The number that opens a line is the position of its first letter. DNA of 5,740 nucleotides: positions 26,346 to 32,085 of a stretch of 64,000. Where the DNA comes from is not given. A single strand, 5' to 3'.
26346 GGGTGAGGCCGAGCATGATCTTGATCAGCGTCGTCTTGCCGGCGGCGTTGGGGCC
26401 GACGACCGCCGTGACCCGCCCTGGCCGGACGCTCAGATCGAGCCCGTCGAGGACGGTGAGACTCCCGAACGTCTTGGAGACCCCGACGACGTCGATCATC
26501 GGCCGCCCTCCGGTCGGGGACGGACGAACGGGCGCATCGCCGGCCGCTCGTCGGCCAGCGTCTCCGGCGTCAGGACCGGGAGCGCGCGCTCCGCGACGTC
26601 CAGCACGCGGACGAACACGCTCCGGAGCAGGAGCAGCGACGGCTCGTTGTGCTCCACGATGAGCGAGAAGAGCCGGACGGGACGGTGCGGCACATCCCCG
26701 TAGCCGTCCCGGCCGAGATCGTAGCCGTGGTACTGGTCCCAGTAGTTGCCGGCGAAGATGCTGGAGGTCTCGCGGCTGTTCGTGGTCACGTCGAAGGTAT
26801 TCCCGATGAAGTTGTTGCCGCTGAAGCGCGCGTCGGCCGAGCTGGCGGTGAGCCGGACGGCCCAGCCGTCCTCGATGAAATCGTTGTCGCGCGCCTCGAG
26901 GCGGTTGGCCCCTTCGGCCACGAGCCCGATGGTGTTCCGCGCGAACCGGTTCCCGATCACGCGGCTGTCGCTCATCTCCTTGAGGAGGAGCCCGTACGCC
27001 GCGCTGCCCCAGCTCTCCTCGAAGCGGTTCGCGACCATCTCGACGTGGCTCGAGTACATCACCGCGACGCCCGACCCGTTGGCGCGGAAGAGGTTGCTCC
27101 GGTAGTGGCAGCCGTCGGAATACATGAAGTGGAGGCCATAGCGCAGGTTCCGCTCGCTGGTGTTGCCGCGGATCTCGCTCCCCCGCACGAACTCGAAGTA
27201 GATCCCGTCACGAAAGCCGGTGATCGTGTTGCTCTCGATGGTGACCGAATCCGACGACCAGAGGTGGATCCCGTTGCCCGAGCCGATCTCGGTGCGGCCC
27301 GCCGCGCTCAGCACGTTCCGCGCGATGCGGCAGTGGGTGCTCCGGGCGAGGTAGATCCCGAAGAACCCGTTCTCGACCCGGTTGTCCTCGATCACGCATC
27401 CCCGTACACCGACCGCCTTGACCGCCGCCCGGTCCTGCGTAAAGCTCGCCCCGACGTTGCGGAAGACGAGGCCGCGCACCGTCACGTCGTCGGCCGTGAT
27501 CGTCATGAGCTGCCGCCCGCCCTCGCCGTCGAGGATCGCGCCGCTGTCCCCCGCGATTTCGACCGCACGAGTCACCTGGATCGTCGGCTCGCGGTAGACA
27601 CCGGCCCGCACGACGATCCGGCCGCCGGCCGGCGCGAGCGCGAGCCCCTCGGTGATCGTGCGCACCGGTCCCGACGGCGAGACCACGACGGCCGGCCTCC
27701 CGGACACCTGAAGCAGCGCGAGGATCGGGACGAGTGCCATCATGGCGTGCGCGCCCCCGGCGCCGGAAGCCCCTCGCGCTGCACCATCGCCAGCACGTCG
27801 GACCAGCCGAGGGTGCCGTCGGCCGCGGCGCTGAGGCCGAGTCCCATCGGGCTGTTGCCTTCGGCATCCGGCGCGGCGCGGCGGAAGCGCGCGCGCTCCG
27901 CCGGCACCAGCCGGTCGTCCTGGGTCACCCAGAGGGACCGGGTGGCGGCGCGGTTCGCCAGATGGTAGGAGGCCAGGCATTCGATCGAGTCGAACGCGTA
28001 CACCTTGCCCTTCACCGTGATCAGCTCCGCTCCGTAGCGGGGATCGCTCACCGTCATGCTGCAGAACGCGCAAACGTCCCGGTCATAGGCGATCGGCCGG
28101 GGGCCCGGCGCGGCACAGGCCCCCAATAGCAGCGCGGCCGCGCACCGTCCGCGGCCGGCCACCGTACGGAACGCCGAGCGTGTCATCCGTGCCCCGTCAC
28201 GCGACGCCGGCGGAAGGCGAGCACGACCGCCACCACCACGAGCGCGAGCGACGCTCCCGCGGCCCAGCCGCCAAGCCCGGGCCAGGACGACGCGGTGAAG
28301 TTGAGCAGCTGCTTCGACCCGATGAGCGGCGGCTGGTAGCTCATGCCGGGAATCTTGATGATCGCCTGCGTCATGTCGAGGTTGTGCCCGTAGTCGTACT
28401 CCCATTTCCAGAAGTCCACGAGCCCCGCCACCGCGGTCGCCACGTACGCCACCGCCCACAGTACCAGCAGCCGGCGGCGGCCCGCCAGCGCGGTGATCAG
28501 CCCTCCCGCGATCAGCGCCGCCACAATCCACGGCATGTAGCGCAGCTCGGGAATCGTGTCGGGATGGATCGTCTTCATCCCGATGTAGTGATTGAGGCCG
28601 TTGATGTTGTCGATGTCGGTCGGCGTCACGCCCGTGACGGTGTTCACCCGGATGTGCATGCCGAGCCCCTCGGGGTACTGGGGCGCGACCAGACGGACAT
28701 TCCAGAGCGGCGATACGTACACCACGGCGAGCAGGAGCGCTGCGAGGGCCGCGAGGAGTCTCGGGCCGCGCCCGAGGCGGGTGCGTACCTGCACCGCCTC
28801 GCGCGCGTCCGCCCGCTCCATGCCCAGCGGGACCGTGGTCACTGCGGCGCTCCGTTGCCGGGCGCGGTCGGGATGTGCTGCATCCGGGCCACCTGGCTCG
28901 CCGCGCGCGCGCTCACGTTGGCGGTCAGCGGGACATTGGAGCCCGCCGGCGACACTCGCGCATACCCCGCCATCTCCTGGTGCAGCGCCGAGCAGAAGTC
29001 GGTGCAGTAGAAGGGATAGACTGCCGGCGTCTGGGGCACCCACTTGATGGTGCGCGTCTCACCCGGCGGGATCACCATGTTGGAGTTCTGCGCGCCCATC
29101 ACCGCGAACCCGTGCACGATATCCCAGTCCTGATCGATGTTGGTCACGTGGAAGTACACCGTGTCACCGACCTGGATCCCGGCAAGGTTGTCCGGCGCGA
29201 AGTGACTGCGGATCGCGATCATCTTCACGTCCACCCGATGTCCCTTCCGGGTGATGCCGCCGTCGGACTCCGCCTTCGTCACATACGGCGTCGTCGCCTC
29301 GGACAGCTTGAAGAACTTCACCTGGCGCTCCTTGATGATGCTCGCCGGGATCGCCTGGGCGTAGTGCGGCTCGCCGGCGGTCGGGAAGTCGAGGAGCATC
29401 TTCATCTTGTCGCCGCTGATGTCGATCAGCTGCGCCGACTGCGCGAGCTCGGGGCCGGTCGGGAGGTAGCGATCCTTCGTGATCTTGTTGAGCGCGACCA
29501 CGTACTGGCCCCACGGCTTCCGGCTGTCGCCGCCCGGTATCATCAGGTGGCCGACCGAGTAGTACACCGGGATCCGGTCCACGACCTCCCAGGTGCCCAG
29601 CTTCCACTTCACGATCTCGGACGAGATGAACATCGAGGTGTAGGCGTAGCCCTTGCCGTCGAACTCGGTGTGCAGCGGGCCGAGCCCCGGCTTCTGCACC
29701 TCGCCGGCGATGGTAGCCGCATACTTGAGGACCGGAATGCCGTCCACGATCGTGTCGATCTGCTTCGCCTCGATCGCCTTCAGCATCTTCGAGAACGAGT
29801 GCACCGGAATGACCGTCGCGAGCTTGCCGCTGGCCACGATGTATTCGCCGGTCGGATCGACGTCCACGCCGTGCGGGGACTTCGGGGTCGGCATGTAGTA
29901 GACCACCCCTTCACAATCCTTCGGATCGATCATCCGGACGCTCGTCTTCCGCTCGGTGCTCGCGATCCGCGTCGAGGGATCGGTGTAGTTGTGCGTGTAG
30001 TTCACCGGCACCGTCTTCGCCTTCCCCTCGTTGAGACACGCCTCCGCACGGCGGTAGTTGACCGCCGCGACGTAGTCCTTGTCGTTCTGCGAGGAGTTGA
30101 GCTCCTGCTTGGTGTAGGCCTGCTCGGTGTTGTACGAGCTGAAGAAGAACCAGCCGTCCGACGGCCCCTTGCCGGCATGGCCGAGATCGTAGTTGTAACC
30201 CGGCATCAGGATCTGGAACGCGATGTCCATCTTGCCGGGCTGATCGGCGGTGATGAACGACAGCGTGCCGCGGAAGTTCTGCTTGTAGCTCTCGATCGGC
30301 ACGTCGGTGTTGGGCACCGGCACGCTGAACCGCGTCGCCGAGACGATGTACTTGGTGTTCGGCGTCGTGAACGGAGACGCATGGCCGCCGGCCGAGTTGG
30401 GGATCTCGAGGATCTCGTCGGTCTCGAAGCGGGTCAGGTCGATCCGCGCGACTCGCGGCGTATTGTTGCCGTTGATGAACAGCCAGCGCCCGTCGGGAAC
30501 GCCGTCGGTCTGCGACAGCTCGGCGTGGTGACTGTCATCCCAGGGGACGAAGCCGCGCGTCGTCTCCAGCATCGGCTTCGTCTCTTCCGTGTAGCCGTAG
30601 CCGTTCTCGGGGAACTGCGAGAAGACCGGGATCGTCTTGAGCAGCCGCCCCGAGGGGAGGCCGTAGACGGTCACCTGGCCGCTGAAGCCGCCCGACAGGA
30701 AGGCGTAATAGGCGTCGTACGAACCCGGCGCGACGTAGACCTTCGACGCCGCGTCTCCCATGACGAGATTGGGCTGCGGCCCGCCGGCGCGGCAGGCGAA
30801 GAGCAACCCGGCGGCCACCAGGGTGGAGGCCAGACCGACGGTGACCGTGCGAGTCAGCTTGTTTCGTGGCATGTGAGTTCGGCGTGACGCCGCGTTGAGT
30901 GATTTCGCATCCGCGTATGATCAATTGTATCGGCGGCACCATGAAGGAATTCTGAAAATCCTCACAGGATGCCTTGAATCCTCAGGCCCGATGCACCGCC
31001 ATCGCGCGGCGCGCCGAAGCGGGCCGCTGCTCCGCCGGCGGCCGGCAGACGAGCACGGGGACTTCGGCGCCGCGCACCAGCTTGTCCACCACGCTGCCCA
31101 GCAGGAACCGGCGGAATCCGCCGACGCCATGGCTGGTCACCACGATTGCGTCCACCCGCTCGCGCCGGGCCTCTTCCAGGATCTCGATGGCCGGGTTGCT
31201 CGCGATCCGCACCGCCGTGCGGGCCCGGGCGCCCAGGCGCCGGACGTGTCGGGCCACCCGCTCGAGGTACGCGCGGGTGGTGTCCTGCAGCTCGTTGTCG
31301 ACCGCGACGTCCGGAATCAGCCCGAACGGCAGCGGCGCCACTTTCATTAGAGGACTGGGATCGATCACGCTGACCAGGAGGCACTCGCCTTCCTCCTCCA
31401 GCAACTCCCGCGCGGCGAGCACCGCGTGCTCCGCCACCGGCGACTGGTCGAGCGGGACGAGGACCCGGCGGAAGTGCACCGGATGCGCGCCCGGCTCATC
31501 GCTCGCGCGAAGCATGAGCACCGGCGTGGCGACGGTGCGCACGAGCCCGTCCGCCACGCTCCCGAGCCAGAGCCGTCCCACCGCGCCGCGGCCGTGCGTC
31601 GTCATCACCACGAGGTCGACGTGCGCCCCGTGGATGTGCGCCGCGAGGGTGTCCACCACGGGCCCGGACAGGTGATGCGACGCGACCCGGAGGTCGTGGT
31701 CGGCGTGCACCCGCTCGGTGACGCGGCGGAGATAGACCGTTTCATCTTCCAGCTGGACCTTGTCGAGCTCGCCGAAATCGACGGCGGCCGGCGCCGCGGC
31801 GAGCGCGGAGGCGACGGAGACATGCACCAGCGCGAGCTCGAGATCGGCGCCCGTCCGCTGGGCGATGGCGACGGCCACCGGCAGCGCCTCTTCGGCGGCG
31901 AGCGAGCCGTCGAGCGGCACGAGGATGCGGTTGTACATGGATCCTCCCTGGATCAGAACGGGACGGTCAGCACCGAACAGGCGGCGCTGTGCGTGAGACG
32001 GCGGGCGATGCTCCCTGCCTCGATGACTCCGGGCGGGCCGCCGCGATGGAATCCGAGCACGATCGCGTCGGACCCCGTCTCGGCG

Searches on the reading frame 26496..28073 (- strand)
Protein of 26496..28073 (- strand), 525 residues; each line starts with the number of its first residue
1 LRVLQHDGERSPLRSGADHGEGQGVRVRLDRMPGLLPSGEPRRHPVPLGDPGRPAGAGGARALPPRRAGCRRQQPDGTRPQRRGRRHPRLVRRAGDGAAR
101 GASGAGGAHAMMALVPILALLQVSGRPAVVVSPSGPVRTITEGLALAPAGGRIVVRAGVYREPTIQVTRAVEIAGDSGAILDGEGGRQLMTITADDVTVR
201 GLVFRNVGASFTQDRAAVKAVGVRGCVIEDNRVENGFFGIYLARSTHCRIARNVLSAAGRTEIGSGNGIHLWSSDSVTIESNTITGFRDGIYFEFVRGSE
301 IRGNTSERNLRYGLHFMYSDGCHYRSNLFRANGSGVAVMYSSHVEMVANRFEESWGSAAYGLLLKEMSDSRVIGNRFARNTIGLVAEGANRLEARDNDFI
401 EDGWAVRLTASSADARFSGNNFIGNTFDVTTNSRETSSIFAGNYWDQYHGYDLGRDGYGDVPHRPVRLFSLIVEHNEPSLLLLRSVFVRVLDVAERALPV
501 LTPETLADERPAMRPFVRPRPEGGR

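Call 53: search_protein_families(library=pfam, proteins=[window:26496-28073:-], max_evalue=0.001)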
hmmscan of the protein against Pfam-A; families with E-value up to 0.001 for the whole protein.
window:26496-28073:- (525 aa): 3 families
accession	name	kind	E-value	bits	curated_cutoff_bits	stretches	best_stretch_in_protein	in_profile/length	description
PF05048.19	NosD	-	1.8e-35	122.8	23.6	1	265-450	15-212/212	Periplasmic copper-binding protein (NosD)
PF13229.12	Beta_helix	-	4.6e-35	121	25.9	2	267-422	1-158/158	Right handed beta helix region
PF07602.17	DUF1565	-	1.5e-06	28.2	20.3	1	127-385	5-203/257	Protein of unknown function (DUF1565)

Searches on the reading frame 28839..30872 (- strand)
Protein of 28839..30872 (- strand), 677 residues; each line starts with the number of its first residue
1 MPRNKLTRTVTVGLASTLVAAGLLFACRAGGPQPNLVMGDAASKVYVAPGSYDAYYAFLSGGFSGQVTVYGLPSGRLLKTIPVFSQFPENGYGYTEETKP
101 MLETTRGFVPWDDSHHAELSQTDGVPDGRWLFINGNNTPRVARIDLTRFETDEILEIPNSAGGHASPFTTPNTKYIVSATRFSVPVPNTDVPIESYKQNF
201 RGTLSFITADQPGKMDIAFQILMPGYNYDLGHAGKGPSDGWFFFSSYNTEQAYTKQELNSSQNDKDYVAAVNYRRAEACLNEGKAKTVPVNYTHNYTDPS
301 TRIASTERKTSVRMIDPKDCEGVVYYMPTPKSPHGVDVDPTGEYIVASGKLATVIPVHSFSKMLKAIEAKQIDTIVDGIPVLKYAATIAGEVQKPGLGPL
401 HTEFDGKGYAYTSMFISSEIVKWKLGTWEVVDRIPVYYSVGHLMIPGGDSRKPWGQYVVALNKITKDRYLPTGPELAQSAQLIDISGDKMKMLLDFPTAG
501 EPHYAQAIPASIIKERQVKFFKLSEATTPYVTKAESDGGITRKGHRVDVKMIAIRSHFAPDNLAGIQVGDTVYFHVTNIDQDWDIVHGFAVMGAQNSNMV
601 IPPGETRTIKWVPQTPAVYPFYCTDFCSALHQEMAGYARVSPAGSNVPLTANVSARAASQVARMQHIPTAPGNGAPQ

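Call 38: search_protein_families(library=ncbifam, proteins=[window:28839-30872:-], max_evalue=0.00001)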
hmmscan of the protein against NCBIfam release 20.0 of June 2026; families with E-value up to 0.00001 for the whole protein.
window:28839-30872:- (677 aa): 3 families
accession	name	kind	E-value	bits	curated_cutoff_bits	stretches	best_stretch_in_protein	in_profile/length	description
TIGR04246.1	nitrous_NosZ_Gp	equivalog_domain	2.8e-277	920.7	625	1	42-642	1-578/578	Sec-dependent nitrous-oxide reductase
TIGR04244.1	nitrous_NosZ_RR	equivalog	6e-113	378.5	625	1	9-636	11-622/627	TAT-dependent nitrous-oxide reductase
NF052460.1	L-NosZ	equivalog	5.2e-53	180.2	700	1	304-638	148-476/480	clade III lactonase-type nitrous-oxide reductase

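Call 43: find_related_loci(query=window:28839-30872:-, collection=metagenome_contigs, flank=8000)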
Query window:28839-30872:- (677 aa) in metagenome_contigs; peptide patterns used: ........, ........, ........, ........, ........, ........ (x = any residue, [..] = any of these).
600 stretches matched a pattern (row limit reached: there are more); 583 encode a relative of the query (tblastn E <= 1e-3); the best 80 are kept; 80 distinct loci.
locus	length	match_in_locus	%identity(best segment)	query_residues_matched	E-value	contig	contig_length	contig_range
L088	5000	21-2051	88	1-677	0e+0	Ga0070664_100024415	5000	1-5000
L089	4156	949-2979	88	1-677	0e+0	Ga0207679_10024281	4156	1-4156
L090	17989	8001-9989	79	4-665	0e+0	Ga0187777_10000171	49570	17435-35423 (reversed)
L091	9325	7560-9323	90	1-588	0e+0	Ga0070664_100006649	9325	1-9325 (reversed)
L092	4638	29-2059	76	3-671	0e+0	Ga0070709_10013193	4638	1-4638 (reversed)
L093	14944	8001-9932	80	24-666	0e+0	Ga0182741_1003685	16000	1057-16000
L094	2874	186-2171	77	8-670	0e+0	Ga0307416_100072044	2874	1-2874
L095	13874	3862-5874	76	4-673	0e+0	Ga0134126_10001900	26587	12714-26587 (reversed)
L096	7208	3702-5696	76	3-665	0e+0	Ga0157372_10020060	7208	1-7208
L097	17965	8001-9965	77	6-661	0e+0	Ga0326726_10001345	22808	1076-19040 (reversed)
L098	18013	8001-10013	76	4-673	0e+0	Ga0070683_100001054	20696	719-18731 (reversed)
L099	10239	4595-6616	75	3-674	0e+0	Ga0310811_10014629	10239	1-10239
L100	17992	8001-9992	77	2-663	0e+0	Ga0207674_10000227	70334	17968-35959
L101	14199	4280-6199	78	23-661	0e+0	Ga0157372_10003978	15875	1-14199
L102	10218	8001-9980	76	9-668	0e+0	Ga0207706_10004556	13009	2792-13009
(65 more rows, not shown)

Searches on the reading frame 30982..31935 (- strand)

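Call 38: search_protein_families(library=ncbifam, proteins=[window:30982-31935:-], max_evalue=0.00001)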
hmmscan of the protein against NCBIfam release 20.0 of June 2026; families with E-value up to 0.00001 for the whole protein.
window:30982-31935:- (317 aa): 2 families
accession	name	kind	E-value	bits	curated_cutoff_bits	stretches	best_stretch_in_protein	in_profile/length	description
NF011581.0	PRK15005.1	equivalog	5.8e-10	39.5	166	1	180-298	30-144/144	universal stress protein UspF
NF012000.0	PRK15456.1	equivalog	2.4e-06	27.7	189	0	167-298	16-142/142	universal stress protein UspG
